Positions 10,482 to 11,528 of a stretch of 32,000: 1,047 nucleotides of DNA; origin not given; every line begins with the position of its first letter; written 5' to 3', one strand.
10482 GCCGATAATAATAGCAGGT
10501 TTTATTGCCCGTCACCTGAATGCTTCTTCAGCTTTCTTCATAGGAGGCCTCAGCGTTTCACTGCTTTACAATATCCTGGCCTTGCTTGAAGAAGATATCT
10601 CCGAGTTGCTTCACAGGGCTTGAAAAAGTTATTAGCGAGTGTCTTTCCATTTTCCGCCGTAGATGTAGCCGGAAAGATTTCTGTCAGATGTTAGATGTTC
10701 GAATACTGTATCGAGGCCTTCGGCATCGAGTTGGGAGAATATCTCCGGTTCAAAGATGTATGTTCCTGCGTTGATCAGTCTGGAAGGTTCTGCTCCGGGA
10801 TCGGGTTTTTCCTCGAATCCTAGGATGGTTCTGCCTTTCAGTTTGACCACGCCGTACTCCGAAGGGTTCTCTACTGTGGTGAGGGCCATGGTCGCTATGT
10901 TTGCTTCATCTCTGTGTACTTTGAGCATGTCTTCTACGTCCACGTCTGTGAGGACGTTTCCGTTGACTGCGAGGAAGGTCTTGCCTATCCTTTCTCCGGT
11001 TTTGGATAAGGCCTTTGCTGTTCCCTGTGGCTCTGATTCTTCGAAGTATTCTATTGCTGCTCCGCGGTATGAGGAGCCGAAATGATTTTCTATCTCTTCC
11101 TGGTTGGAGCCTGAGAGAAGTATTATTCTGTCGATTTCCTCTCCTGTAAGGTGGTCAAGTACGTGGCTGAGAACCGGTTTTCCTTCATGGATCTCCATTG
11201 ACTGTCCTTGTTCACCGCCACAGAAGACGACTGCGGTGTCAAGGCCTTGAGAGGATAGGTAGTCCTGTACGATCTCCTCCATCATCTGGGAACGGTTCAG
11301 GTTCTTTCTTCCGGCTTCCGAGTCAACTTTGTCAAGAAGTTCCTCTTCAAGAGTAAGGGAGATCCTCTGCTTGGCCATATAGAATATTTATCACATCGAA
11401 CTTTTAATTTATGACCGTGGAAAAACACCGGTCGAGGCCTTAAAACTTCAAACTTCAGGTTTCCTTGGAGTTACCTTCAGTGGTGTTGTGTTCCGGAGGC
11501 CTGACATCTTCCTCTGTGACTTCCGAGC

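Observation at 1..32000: AGGCCT is a hyper-abundant palindromic hexamer: about 120 copies in 32 kb, roughly 20x composition expectation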

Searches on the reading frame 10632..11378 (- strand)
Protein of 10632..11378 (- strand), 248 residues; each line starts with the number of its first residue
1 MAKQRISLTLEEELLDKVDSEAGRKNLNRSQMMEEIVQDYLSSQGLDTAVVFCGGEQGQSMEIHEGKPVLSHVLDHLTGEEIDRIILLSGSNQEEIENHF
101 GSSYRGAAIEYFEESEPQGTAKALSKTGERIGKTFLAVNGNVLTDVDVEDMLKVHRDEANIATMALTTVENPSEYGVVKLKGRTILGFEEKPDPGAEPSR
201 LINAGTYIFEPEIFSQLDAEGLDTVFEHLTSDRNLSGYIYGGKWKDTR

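Call 6: search_protein_families(library=ncbifam, proteins=[window:10632-11378:-])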
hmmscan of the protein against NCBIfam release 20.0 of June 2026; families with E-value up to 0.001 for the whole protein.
window:10632-11378:- (248 aa): 27 families (the best 25 are shown)
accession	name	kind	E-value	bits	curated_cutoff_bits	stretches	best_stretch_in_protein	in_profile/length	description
TIGR03992.1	Arch_glmU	subfamily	4.6e-29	101.5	292.1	1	65-218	29-177/393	bifunctional sugar-1-phosphate nucleotidylyltransferase/acetyltransferase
NF041313.1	UDPGP_AglF_Halo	equivalog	1.3e-25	90.2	400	1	64-216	28-181/234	UTP--glucose-1-phosphate uridylyltransferase AglF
NF052502.1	man1P_GTase_Rv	exception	1.1e-23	83.7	440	1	65-246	29-216/352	mannose-1-phosphate guanylyltransferase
TIGR01208.1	rmlA_long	equivalog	1.3e-19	70.3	320.25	1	66-218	29-183/353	glucose-1-phosphate thymidylyltransferase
NF049965.1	GlMnHpPGnyltfHddC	equivalog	4.1e-19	69.1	300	1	58-220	22-178/221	D-glycero-D-manno-heptose 1-phosphate guanosyltransferase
TIGR02623.1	G1P_cyt_trans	equivalog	1.4e-13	50.9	300.25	1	104-245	93-230/255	glucose-1-phosphate cytidylyltransferase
NF041173.1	Sug_nt_acttase_Thmprot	equivalog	1.5e-13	50.5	600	1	66-219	30-178/405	bifunctional sugar-1-phosphate nucleotidylyltransferase/acetyltransferase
NF045761.1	NAMPUrTaseMurU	equivalog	3.2e-12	46.8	250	1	65-246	29-213/226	N-acetylmuramate alpha-1-phosphate uridylyltransferase MurU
TIGR01099.1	galU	equivalog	8.8e-12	45.2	326.8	1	108-218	95-215/261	UTP--glucose-1-phosphate uridylyltransferase GalU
TIGR01173.1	glmU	equivalog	3.8e-11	42.5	366.85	1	66-214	27-177/452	bifunctional UDP-N-acetylglucosamine diphosphorylase/glucosamine-1-phosphate N-acetyltransferase GlmU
NF010934.1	PRK14354.1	equivalog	1.9e-10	39.9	450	1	66-213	26-176/447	bifunctional UDP-N-acetylglucosamine diphosphorylase/glucosamine-1-phosphate N-acetyltransferase GlmU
NF010940.0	PRK14360.1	equivalog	2.9e-09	36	602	1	66-214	28-181/452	bifunctional UDP-N-acetylglucosamine diphosphorylase/glucosamine-1-phosphate N-acetyltransferase GlmU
NF010932.0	PRK14352.1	equivalog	3.7e-08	32.5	611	1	65-215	32-189/488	bifunctional UDP-N-acetylglucosamine diphosphorylase/glucosamine-1-phosphate N-acetyltransferase GlmU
NF010935.0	PRK14355.1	equivalog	4.6e-08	32.1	718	1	61-214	25-183/459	bifunctional UDP-N-acetylglucosamine diphosphorylase/glucosamine-1-phosphate N-acetyltransferase GlmU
NF010933.0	PRK14353.1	equivalog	1.4e-07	30.5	505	1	65-210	31-180/453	bifunctional UDP-N-acetylglucosamine diphosphorylase/glucosamine-1-phosphate N-acetyltransferase GlmU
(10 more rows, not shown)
